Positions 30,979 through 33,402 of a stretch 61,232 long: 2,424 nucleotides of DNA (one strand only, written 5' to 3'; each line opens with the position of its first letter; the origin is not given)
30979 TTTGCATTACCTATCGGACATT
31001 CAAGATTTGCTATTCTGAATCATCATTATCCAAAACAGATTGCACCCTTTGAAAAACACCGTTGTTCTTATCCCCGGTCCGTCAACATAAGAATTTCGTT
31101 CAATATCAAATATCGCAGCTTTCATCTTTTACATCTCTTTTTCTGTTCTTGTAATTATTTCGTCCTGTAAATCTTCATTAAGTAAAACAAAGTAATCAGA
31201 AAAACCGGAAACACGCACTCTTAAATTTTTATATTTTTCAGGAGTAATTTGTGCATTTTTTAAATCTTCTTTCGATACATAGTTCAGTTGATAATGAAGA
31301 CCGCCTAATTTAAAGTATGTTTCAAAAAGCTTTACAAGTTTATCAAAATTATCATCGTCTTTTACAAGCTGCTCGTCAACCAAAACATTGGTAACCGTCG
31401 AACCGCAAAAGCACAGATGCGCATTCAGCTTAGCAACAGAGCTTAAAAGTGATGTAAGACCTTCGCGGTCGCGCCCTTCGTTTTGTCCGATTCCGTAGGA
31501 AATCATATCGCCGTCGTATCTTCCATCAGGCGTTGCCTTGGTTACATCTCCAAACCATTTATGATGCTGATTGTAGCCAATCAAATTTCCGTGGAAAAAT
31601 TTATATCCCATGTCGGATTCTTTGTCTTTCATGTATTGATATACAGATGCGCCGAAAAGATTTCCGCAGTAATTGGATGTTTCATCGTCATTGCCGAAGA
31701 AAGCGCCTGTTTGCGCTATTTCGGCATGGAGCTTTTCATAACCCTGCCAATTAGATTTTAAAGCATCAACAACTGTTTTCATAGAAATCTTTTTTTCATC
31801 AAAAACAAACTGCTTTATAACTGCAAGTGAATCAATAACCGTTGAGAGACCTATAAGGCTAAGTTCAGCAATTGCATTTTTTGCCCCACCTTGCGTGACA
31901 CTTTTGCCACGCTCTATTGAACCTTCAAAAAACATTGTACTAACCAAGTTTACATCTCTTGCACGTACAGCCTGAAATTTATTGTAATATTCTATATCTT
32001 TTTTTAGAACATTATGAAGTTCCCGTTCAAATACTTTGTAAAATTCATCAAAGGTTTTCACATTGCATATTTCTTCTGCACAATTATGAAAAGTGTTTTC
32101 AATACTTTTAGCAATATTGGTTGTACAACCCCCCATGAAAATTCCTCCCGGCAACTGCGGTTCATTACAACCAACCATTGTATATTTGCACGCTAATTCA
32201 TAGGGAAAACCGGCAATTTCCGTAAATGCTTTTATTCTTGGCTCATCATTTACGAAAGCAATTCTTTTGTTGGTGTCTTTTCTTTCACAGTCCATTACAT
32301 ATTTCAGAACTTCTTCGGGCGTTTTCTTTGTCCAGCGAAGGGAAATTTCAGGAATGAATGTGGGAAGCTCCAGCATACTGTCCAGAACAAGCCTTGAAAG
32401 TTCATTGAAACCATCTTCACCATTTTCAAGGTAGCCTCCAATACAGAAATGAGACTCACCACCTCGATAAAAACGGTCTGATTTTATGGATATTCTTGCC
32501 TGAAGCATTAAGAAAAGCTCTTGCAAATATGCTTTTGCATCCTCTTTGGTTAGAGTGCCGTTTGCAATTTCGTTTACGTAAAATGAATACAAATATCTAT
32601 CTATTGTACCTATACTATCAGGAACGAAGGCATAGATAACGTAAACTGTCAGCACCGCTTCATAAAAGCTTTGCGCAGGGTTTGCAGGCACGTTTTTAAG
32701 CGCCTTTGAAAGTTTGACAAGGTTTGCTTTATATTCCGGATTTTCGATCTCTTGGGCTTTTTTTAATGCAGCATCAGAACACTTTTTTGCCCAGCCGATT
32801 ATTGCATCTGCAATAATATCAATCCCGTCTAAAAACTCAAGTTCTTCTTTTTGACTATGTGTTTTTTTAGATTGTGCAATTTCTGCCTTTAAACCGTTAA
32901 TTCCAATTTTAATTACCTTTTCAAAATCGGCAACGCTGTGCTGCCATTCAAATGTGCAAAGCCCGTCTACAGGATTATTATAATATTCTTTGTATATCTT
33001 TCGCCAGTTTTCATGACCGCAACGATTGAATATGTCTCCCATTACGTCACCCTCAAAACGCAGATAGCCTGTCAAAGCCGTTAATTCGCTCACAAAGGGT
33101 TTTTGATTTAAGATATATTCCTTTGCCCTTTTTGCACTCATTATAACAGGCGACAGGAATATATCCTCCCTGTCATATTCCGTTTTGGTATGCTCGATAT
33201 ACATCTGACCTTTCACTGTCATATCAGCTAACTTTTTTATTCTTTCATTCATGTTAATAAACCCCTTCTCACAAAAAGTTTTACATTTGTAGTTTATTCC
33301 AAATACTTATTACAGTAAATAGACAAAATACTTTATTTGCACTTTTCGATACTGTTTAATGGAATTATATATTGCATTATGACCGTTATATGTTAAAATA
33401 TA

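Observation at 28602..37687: Two recombinase-less cargo islands stacked inside spoIVB, each leaving a displaced copy of the gene's 3' end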

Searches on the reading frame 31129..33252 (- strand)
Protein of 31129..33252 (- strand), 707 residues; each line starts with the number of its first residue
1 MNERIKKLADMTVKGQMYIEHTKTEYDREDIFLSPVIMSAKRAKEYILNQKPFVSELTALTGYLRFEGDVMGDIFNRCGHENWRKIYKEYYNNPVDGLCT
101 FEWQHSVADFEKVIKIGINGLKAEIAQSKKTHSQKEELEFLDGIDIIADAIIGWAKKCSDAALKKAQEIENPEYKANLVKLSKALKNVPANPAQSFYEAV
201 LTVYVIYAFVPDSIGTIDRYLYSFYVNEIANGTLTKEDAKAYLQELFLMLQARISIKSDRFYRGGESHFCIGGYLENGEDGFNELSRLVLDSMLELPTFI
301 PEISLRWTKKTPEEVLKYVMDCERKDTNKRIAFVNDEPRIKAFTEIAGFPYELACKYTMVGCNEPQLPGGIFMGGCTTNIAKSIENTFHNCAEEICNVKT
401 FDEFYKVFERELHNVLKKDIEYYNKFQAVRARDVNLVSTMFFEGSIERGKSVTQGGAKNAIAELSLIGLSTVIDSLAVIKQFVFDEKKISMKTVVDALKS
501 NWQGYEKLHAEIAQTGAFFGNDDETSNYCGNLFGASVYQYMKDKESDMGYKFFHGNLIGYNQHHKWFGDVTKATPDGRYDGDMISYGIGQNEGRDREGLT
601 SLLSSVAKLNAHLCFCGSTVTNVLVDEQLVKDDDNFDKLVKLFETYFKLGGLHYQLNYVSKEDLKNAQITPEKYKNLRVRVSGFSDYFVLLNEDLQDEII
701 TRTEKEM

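Call 12: search_protein_families(library=pfam, proteins=[window:31129-33252:-])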
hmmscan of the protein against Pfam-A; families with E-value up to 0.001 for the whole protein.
window:31129-33252:- (707 aa): 2 families
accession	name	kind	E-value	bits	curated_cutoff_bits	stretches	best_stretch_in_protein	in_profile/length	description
PF02901.20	PFL-like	-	9.1e-86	289.3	24.3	1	105-542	159-623/647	Pyruvate formate lyase-like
PF01228.26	Gly_radical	-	4.3e-22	79.1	22.2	1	587-689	4-106/106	Glycine radical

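Call 75: find_homologous_proteins(query=window:31129-33252:-, max_evalue=1e-100)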
Query window:31129-33252:- (707 aa): 1870 proteins with E <= 1e-100 among 8000 candidates; the best 120 are listed.
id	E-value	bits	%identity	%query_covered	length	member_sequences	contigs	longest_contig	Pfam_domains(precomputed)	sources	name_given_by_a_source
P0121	0.0e+0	1626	100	100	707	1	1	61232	PF02901.21,PF01228.27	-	-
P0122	0.0e+0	1403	85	100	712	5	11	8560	PF02901.21,PF01228.27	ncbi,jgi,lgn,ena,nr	ncbi:MAG: hypothetical protein E7017_07935 [Alphaproteobacteria bacterium]|nr:hypothetical protein [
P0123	0.0e+0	1323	79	100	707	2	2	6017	PF02901.21,PF01228.27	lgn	-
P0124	0.0e+0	1292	78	100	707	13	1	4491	PF02901.21,PF01228.27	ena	-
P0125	0.0e+0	1291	78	100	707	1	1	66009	PF02901.21,PF01228.27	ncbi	-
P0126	0.0e+0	1279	76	100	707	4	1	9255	PF02901.21,PF01228.27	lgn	-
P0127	0.0e+0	1265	77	99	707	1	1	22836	PF02901.21,PF01228.27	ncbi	-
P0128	0.0e+0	1263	77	100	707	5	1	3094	PF02901.21,PF01228.27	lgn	-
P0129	0.0e+0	1259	76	100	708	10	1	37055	PF02901.21,PF01228.27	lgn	-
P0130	0.0e+0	1257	75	100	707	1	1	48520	PF02901.21,PF01228.27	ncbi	-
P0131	0.0e+0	1250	76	100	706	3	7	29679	PF02901.21,PF01228.27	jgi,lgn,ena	-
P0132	0.0e+0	1249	75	100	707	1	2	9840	PF02901.21,PF01228.27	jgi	-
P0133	0.0e+0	1244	75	100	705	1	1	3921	PF02901.21,PF01228.27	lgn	-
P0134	0.0e+0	1242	76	100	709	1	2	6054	PF02901.21,PF01228.27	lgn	-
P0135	0.0e+0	1239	76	100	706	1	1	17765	PF02901.21,PF01228.27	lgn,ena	-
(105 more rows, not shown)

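Call 76: find_encoding_contigs(protein=P0122, flank=10000, max_places=3)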
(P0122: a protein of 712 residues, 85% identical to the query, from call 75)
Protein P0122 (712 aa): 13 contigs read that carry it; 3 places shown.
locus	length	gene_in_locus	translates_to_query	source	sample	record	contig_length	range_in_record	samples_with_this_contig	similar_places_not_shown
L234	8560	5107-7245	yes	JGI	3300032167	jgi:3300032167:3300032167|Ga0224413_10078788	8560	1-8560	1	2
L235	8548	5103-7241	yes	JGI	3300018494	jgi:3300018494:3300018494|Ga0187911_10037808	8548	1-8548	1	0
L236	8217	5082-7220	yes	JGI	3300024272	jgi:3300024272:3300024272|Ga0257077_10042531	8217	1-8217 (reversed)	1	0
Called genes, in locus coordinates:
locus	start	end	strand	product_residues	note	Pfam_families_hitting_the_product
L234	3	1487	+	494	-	PF02901:PFL-like, PF01228:Gly_radical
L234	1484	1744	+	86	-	-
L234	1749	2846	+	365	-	PF13472:Lipase_GDSL_2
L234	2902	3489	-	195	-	PF00665:rve, PF13683:rve_3, PF13333:rve_2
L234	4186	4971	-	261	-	PF12833:HTH_18, PF00165:HTH_AraC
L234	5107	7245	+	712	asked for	PF02901:PFL-like, PF01228:Gly_radical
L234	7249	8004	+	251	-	PF00106:adh_short, PF13561:adh_short_C2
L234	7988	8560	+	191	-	?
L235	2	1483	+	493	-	?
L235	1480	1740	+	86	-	-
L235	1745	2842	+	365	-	PF13472:Lipase_GDSL_2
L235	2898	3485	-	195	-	PF00665:rve, PF13683:rve_3, PF13333:rve_2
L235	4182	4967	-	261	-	PF12833:HTH_18, PF00165:HTH_AraC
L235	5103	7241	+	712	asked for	PF02901:PFL-like, PF01228:Gly_radical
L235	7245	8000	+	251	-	PF00106:adh_short, PF13561:adh_short_C2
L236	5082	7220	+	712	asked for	PF02901:PFL-like, PF01228:Gly_radical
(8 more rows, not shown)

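Call 77: find_encoding_contigs(protein=P0125, flank=10000, max_places=2)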
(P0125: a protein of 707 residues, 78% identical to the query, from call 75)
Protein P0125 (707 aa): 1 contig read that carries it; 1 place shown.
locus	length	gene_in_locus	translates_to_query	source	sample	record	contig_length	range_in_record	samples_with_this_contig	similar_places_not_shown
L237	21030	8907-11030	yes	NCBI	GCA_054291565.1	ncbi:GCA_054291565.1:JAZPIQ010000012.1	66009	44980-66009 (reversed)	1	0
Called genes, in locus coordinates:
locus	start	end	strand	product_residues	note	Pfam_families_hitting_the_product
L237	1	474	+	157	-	?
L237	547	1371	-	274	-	PF00924:MS_channel_2nd, PF21082:MS_channel_3rd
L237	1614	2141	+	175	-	PF02482:Ribosomal_S30AE, PF16321:Ribosom_S30AE_C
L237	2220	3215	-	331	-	PF02603:Hpr_kinase_N, PF07475:Hpr_kinase_C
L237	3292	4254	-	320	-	PF11449:ArsP_2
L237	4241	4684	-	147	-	PF01475:FUR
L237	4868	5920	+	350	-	-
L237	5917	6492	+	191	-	-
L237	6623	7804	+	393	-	PF17820:PDZ_6, PF05580:Peptidase_S55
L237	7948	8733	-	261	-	PF12833:HTH_18, PF00165:HTH_AraC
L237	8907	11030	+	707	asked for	PF02901:PFL-like, PF01228:Gly_radical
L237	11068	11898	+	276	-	PF13353:Fer4_12, PF04055:Radical_SAM, PF00037:Fer4 (faint)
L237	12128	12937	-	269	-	PF02311:AraC_binding, PF00165:HTH_AraC, PF12833:HTH_18, PF00165:HTH_AraC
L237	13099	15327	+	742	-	PF22666:Glyco_hydro_2_N2, PF00703:Glyco_hydro_2 (weak), PF02836:Glyco_hydro_2_C (faint)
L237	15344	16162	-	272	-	PF10114:PocR, PF00165:HTH_AraC (weak), PF12833:HTH_18, PF00165:HTH_AraC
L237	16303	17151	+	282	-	PF00892:EamA (weak)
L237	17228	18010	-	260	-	PF00165:HTH_AraC, PF12833:HTH_18, PF00165:HTH_AraC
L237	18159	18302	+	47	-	-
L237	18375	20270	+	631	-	PF02901:PFL-like, PF01228:Gly_radical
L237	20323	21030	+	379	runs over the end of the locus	PF00144:Beta-lactamase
